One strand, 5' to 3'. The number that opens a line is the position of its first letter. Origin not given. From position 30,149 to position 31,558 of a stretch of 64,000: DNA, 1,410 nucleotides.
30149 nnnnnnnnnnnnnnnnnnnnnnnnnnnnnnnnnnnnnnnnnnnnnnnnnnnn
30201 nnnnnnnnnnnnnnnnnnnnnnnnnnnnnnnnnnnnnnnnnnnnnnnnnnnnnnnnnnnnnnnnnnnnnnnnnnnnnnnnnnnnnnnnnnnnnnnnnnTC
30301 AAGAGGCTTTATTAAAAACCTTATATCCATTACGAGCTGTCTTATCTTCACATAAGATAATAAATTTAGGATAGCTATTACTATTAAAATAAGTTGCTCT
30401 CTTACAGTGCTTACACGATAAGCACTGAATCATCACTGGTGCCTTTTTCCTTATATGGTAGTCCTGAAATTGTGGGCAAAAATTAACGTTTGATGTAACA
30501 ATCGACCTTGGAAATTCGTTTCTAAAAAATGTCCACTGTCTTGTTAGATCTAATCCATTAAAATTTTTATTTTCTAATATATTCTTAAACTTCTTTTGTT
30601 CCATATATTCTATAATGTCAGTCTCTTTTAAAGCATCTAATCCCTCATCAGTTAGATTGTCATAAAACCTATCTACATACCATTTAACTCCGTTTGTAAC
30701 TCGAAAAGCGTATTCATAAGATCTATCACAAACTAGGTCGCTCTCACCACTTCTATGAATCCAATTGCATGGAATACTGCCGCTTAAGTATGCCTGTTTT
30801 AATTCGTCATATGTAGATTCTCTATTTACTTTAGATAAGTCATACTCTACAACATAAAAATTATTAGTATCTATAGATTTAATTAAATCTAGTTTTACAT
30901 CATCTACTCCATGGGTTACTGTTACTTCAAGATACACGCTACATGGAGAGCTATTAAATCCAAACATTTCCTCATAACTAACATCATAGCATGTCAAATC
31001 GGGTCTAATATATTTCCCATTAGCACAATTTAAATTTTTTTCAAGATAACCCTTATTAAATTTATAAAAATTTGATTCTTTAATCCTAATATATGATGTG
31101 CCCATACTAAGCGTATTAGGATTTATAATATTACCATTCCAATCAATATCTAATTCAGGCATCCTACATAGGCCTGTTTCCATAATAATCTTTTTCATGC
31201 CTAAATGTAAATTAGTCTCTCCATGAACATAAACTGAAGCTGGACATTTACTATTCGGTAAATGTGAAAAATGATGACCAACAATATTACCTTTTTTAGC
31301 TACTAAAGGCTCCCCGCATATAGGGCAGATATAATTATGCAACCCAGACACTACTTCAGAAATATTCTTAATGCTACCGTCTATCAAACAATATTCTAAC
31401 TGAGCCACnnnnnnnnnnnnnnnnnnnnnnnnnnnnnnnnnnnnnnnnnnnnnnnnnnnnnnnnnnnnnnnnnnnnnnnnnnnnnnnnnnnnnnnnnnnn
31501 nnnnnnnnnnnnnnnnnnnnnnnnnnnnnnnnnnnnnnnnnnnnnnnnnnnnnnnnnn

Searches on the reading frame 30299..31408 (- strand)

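Call 106: search_protein_families(library=pfam, proteins=[window:30299-31408:-], max_evalue=0.00001)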
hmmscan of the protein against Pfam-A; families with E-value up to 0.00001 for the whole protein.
window:30299-31408:- (369 aa): 1 family
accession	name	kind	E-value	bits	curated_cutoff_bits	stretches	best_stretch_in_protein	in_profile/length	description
PF25164.1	CoiA_N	-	9.6e-11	41.5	26.3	1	24-58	16-50/50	Competence protein CoiA, N-terminal domain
